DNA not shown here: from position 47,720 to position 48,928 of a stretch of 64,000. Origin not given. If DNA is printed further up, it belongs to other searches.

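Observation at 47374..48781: Chromosomal class D (OXA-like) beta-lactamase preceded by a pseudogene and a large hairpin-T6 element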

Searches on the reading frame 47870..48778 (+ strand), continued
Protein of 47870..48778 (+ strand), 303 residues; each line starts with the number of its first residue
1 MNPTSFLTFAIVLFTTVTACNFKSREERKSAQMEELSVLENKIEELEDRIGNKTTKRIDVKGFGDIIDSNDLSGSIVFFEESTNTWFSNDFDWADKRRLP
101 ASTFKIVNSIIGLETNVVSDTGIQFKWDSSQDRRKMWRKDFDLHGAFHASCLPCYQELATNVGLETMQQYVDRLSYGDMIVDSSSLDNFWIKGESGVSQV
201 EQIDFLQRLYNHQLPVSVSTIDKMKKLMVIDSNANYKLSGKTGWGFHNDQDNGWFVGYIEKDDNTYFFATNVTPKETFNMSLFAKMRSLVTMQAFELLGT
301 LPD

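Call 11: find_encoding_contigs(protein=P0002, flank=6000, max_places=4)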
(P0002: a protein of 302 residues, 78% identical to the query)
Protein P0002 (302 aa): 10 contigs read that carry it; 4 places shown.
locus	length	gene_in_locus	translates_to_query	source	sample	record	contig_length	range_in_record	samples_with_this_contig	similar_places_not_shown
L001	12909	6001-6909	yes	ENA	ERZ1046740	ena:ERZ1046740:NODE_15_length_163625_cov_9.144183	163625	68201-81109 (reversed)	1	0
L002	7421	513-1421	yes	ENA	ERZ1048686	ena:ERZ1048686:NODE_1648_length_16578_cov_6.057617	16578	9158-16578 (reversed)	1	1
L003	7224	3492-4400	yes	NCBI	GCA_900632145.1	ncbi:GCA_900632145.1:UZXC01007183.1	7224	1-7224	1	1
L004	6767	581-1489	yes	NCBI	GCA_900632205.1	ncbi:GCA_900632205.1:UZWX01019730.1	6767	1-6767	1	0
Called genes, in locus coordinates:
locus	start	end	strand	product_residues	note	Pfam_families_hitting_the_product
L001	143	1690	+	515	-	PF13091:PLDc_2, PF00614:PLDc (weak)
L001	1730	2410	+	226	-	PF00561:Abhydrolase_1, PF12146:Hydrolase_4, PF12697:Abhydrolase_6, PF00756:Esterase (weak)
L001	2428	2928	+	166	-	PF00583:Acetyltransf_1, PF13673:Acetyltransf_10, PF13508:Acetyltransf_7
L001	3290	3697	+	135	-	-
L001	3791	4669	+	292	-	PF01370:Epimerase (weak), PF05368:NmrA, PF13460:NAD_binding_10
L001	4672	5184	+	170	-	PF13474:SnoaL_3, PF14534:DUF4440 (weak)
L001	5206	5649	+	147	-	-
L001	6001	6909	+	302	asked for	PF00905:Transpeptidase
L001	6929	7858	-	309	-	PF01300:Sua5_yciO_yrdC, PF03481:Sua5_C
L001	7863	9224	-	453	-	PF00072:Response_reg, PF00158:Sigma54_activat, PF14532:Sigma54_activ_2, PF00004:AAA (weak), PF07728:AAA_5 (weak), PF25601:AAA_lid_14, PF02954:HTH_8 (weak)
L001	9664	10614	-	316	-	PF19580:Exo_endo_phos_3, PF03372:Exo_endo_phos (weak)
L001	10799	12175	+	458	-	PF02878:PGM_PMM_I, PF02879:PGM_PMM_II, PF02880:PGM_PMM_III, PF00408:PGM_PMM_IV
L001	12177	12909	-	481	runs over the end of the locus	PF18990:DUF5723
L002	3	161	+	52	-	?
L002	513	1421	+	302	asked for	PF00905:Transpeptidase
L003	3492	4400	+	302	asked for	PF00905:Transpeptidase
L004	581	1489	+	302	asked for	PF00905:Transpeptidase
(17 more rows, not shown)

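Call 12: find_encoding_contigs(protein=P0001, flank=6000, max_places=4)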
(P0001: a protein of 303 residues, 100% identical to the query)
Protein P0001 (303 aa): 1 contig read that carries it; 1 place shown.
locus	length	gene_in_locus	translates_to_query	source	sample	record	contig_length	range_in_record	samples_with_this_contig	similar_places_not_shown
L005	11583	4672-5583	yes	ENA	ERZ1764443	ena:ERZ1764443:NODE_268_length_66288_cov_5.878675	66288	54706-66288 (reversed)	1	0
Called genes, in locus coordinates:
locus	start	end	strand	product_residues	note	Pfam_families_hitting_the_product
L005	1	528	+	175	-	?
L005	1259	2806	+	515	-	PF13091:PLDc_2, PF00614:PLDc (weak)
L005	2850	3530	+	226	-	PF00561:Abhydrolase_1, PF00975:Thioesterase (faint), PF12146:Hydrolase_4, PF12697:Abhydrolase_6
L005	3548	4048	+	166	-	PF00583:Acetyltransf_1, PF13673:Acetyltransf_10, PF13523:Acetyltransf_8 (weak), PF13508:Acetyltransf_7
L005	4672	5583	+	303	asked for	PF00905:Transpeptidase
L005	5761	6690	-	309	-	PF01300:Sua5_yciO_yrdC, PF03481:Sua5_C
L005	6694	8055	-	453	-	PF00072:Response_reg, PF00158:Sigma54_activat, PF14532:Sigma54_activ_2, PF01078:Mg_chelatase (faint), PF00004:AAA (weak), PF07728:AAA_5 (weak), PF25601:AAA_lid_14, PF02954:HTH_8 (weak)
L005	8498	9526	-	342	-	PF19580:Exo_endo_phos_3, PF03372:Exo_endo_phos (weak)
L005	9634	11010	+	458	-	PF02878:PGM_PMM_I, PF02879:PGM_PMM_II, PF02880:PGM_PMM_III, PF00408:PGM_PMM_IV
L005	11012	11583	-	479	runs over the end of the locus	PF18990:DUF5723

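Call 17: find_encoding_contigs(protein=P0003, flank=3000, max_places=2)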
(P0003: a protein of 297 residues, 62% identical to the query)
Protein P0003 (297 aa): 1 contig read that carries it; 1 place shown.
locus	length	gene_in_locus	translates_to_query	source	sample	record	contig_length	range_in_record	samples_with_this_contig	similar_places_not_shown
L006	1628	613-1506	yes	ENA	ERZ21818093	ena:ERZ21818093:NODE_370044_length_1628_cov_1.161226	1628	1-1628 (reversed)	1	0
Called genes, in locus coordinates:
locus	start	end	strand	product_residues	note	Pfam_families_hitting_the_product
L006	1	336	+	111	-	?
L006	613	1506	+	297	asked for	PF00905:Transpeptidase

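Call 18: find_encoding_contigs(protein=P0004, flank=3000, max_places=2)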
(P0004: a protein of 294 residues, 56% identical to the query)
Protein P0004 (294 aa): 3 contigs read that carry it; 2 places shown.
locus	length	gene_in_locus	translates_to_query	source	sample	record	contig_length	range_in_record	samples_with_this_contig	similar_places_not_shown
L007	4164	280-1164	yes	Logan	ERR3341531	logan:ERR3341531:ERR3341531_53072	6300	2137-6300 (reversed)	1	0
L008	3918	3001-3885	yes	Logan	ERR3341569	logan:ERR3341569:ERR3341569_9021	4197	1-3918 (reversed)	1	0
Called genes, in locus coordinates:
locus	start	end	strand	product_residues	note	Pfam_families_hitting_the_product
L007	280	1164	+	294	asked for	PF00905:Transpeptidase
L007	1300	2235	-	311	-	PF01300:Sua5_yciO_yrdC, PF03481:Sua5_C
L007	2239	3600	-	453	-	PF00072:Response_reg, PF00158:Sigma54_activat, PF14532:Sigma54_activ_2, PF00004:AAA (faint), PF07728:AAA_5 (faint), PF25601:AAA_lid_14, PF02954:HTH_8 (weak)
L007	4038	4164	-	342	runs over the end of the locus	PF19580:Exo_endo_phos_3, PF03372:Exo_endo_phos (weak)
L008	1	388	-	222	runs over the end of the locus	?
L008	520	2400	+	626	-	PF00005:ABC_tran, PF02463:SMC_N (faint), PF13304:AAA_21 (weak), PF12848:ABC_tran_Xtn, PF00005:ABC_tran, PF16326:ABC_tran_CTD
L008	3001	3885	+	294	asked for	PF00905:Transpeptidase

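Call 19: find_encoding_contigs(protein=P0009, flank=5000, max_places=2)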
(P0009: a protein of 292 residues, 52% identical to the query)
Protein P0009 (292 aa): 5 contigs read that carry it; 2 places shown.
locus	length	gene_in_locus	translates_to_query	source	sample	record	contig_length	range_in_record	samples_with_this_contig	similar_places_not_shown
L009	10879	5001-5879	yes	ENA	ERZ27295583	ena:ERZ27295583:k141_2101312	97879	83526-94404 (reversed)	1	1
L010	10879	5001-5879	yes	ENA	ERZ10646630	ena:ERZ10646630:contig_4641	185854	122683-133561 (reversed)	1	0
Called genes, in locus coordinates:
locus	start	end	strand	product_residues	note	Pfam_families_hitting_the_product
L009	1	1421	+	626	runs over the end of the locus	PF00005:ABC_tran, PF02463:SMC_N (faint), PF13304:AAA_21 (weak), PF12848:ABC_tran_Xtn, PF00005:ABC_tran, PF16326:ABC_tran_CTD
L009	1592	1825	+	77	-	-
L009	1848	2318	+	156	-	-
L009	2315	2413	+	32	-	-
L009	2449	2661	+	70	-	-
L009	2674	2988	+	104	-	-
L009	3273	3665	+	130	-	PF07237:DUF1428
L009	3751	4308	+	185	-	-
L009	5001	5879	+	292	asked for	PF00905:Transpeptidase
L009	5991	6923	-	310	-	PF01300:Sua5_yciO_yrdC, PF03481:Sua5_C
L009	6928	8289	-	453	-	PF00072:Response_reg, PF02954:HTH_8 (faint), PF00158:Sigma54_activat, PF14532:Sigma54_activ_2, PF00004:AAA (weak), PF07728:AAA_5 (weak), PF25601:AAA_lid_14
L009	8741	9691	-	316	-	PF19580:Exo_endo_phos_3, PF03372:Exo_endo_phos (weak)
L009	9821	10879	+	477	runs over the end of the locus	PF02878:PGM_PMM_I, PF02879:PGM_PMM_II, PF02880:PGM_PMM_III, PF00408:PGM_PMM_IV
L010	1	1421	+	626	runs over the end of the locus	PF00005:ABC_tran, PF02463:SMC_N (faint), PF13304:AAA_21 (weak), PF12848:ABC_tran_Xtn, PF00005:ABC_tran, PF16326:ABC_tran_CTD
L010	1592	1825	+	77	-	-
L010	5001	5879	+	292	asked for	PF00905:Transpeptidase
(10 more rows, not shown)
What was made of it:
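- Upstream genes are unrelated between loci (calls 11, 17-19).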

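Call 23: find_related_loci(query=A1, collection=genome_contigs, flank=3000)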
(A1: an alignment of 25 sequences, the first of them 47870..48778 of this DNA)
Query A1 (303 aa) in genome_contigs; peptide patterns used: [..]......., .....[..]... (x = any residue, [..] = any of these).
334 stretches matched a pattern; 296 encode a relative of the query (tblastn E <= 1e-3); the best 80 are kept; 80 distinct loci.
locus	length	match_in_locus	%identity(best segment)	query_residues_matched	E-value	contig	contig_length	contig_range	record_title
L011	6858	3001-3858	52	6-298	3e-101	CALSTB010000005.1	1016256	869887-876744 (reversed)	MAG: uncultured Bacteroidia bacterium isolate AE_MB266 genome assembly, contig: contig_15966_AE_MB266, whole genome shot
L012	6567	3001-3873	50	1-298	7e-96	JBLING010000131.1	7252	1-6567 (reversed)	MAG: bacterium isolate 3300053785_234 Ga0535658_0032556, whole genome shotgun sequence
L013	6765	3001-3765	51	47-301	1e-88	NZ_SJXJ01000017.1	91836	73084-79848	Tenacibaculum sp. M341 M341_contig_17, whole genome shotgun sequence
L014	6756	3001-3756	49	47-298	2e-88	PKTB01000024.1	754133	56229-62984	MAG: Marinilabiliales bacterium isolate BM703 sc_4, whole genome shotgun sequence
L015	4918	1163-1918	49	47-298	3e-87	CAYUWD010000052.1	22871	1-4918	MAG TPA_asm: uncultured Bacteroidales bacterium isolate binchicken_co42_463 genome assembly, contig: NODE_2690_length_22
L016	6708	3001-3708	54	66-301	2e-87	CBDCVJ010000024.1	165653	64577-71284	MAG: Saprospiraceae bacterium isolate a45c6890-a578-4b9d-91b3-fd16a54b2d64 genome assembly, contig: contig_24, whole gen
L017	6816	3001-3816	47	11-301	6e-87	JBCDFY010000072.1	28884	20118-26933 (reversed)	MAG: Bacteroidota bacterium isolate P01_H01_bin.12 k141_1101473_length_28884_cov_11.0000, whole genome shotgun sequence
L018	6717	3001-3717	52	63-301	1e-86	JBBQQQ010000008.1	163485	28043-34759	MAG: Bacteroidia bacterium isolate Co_metawrap_1593 Cmw_1593_k141_7311729_length_163485_cov_28.0000, whole genome shotgu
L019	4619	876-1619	51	54-301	3e-86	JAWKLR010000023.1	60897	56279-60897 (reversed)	MAG: Saprospiraceae bacterium isolate ABC2.70 ABC2.70.fa-23, whole genome shotgun sequence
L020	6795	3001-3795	49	37-301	6e-86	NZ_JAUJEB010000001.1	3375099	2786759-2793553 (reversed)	Agaribacillus aureus strain BMA12 HFOEMNIK_1, whole genome shotgun sequence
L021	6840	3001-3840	47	1-301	1e-85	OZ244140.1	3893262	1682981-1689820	MAG: Balneola sp. isolate 309f8196-daba-491b-809f-a5851e72f20d genome assembly, chromosome: 1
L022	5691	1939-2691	50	51-301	7e-85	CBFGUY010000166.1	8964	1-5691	MAG TPA_asm: uncultured Algoriphagus sp. isolate SRR17295757_maxbin2_16 genome assembly, contig: ERZ23398518.9403, whole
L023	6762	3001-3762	48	47-296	7e-85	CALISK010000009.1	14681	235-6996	MAG: uncultured Tenacibaculum sp. isolate R3_Bin_METABAT__240_sub_1 genome assembly, contig: c_000000477073, whole genom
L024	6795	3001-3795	48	36-301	1e-84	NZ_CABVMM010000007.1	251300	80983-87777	Mesonia oceanica strain ISS653, whole genome shotgun sequence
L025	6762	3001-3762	49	40-296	2e-84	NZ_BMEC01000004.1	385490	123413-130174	Marivirga lumbricoides strain CGMCC 1.10832 sequence04, whole genome shotgun sequence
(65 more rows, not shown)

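Call 33: find_encoding_contigs(protein=P0005, flank=3000, max_places=2)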
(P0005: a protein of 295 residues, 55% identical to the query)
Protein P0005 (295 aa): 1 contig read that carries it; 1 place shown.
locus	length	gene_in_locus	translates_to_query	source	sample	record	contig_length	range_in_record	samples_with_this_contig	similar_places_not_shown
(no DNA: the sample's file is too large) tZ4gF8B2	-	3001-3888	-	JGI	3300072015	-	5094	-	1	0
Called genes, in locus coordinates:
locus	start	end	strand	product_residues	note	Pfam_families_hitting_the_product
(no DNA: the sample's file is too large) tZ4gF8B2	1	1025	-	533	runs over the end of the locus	?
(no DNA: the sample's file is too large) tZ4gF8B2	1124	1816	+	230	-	PF00561:Abhydrolase_1, PF00975:Thioesterase, PF12146:Hydrolase_4, PF12697:Abhydrolase_6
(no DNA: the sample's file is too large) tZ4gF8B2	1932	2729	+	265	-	-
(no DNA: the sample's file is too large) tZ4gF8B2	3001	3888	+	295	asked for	PF00905:Transpeptidase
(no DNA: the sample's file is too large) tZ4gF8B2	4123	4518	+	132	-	?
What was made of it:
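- Tried and rejected: The DNA for P0005's contig could not be fetched (call 33).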

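Call 34: find_encoding_contigs(protein=P0006, flank=3000, max_places=2)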
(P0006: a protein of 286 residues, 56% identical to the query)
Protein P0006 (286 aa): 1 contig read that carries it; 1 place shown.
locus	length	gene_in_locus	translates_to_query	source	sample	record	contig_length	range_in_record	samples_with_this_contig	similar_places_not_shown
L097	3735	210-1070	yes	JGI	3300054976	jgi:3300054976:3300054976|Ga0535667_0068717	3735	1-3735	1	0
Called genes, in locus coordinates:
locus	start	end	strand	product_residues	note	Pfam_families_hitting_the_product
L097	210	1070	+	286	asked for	PF00905:Transpeptidase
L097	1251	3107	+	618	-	PF18962:Por_Secre_tail (weak)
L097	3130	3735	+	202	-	?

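Call 35: find_encoding_contigs(protein=P0007, flank=3000, max_places=2)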
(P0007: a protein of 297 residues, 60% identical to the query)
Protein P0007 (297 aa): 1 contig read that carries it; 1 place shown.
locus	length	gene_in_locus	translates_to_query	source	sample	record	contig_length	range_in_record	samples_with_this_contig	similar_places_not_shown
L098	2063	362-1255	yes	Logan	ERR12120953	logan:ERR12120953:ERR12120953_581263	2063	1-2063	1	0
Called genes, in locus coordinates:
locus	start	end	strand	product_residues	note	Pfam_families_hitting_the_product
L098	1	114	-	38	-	?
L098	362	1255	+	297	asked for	PF00905:Transpeptidase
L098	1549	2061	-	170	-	?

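Call 36: find_encoding_contigs(protein=P0008, flank=3000, max_places=2)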
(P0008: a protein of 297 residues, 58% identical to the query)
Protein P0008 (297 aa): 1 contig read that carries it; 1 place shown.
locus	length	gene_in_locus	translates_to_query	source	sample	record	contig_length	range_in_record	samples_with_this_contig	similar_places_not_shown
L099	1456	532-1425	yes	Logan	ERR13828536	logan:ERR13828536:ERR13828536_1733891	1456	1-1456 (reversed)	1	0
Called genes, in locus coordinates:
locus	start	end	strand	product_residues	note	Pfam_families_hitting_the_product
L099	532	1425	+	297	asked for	PF00905:Transpeptidase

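Call 37: find_encoding_contigs(protein=P0011, flank=3000, max_places=2)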
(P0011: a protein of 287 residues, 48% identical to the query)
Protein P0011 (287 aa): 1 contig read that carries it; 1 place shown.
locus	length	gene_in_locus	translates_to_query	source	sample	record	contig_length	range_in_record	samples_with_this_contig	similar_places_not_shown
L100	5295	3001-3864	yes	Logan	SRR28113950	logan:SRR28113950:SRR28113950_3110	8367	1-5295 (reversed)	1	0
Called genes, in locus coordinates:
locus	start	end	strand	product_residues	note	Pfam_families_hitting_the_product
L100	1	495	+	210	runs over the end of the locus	-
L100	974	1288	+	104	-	PF01906:YbjQ_1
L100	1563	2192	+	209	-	-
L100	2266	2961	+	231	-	-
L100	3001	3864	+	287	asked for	PF00905:Transpeptidase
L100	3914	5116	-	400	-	PF01676:Metalloenzyme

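Call 57: predict_structure(alignment_id=A1)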
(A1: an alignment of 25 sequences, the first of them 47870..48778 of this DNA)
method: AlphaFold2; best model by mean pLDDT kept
length: 303 residues; sequences in the alignment: 25
mean_pLDDT: 83.8   pTM: 0.78
mean pLDDT of the five models: 83.8, 83.7, 81.9, 81.8, 80.0
residues with pLDDT >= 90: 156; 70-90: 85; 50-70: 57; < 50: 5
segments of 3 or more residues with pLDDT < 50: 48-52
pLDDT, mean of each block of 10 residues (from residue 1): 73 71 59 64 52 76 96 97 95 89 87 94 82 76 91 85 89 82 64 77 95 96 96 95 78 94 96 92 90 93 59
secondary structure, 60 per line:
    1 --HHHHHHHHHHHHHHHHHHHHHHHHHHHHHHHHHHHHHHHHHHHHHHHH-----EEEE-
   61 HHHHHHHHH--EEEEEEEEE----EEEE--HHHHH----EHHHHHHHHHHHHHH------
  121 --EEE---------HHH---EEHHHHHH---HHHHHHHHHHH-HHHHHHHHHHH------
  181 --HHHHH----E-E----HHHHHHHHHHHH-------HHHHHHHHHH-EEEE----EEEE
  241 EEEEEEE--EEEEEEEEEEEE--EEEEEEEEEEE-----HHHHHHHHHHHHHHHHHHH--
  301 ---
elements in order: H3-50 E56-59 H61-69 E72-80 E85-88 H91-95 H101-114 E123-125 H143-148 H152-162 H164-174 H183-187 H199-210 H218-227 E229-232 E237-247 E250-261 E264-274 H280-298

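Call 59: fold_search(model_id=the predicted structure, library=pdb)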
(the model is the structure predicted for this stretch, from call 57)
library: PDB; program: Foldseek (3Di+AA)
matches with E <= 10: 1630; with E <= 0.001: 961
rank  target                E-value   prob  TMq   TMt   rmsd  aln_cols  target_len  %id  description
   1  5hfo_B                2.1e-23  1.00  0.74  0.90   2.4       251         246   31  CRYSTAL STRUCTURE OF OXA-232 BETA-LACTAMASE (released 2017-01-18)
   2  5hfo_A                2.2e-23  1.00  0.73  0.90   2.7       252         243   30  CRYSTAL STRUCTURE OF OXA-232 BETA-LACTAMASE (released 2017-01-18)
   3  7pse_AAA              2.5e-23  1.00  0.72  0.90   2.7       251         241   30  Acetyllysine73-incorporated OXA-48 complexed with oxacillin (released 2022-10-05)
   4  7pei_AAA              3.3e-23  1.00  0.74  0.91   2.5       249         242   31  OXA-48_E185A/R186A/R206A with carbamylated Lys73 in complex with chloride ions at neutral pH (released 2022-08-24)
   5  6goa_A                4.5e-23  1.00  0.72  0.89   2.5       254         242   30  Structural basis for OXA-48 dimerization - R189A mutant (released 2018-07-18)
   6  7o9n_CCC              6.0e-23  1.00  0.74  0.89   2.5       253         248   30  OXA-48 with carbamylated Lys73 in complex with bicarbonate ions at neutral pH (released 2022-05-04)
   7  7o5t_DDD              6.8e-23  1.00  0.74  0.91   2.6       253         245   30  OXA-48 with carbamylated Lys73 in complex with bromide ions at neutral pH (released 2022-04-20)
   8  4ied_C                7.2e-23  1.00  0.74  0.90   2.6       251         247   29  Crystal Structure of FUS-1 (OXA-85), a Class D beta-lactamase from Fusobacterium nucleatum subsp. polymorphum (released 2014-01-22)
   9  6n1n                  7.2e-23  1.00  0.75  0.91   2.4       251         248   33  Crystal structure of class D beta-lactamase from Sebaldella termitidis ATCC 33386 (released 2018-12-19)
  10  6pqi_A                7.7e-23  1.00  0.74  0.89   2.5       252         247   31  Crystal Structure of Class D Beta-lactamase OXA-48 with Cefotaxime (released 2020-01-22)
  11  7q14_AAA              8.1e-23  1.00  0.72  0.92   2.4       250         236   30  Acetyllysine73-incorporated OXA-48 complexed with imipenem and bromide ions in both active and inactive acyl-enzyme  (released 2022-11-16)
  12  6uvk_A                8.6e-23  1.00  0.73  0.91   2.5       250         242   31  OXA-48 bound by inhibitor CDD-97 (released 2020-05-06)
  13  6pk0_D                8.6e-23  1.00  0.73  0.90   2.6       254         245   31  Crystal Structure of OXA-48 with Hydrolyzed Imipenem (released 2020-01-22)
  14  6pqi_C                8.6e-23  1.00  0.73  0.89   2.6       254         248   31  Crystal Structure of Class D Beta-lactamase OXA-48 with Cefotaxime (released 2020-01-22)
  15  7q14_BBB              9.2e-23  1.00  0.70  0.90   2.9       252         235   28  Acetyllysine73-incorporated OXA-48 complexed with imipenem and bromide ions in both active and inactive acyl-enzyme  (released 2022-11-16)
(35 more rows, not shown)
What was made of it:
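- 47870..48781 (+): Class D (OXA-like) beta-lactamase gene, predicted lipoprotein precursor of 303 aa. The Cys21 codon is 47930-47932. The AF2 model has pLDDT 83.8, and Foldseek gives TM about 0.9 to OXA-232, OXA-48, OXA-10 and FUS-1 (calls 57, 59).
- On Class D beta-lactamase (OXA superfamily): The AF2 model has pLDDT 83.8 and Foldseek TM about 0.9 to OXA-232, OXA-48, OXA-10 and FUS-1 (calls 57, 59).
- The fold matches OXA-48 and OXA-10 at TM about 0.9 (call 59).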
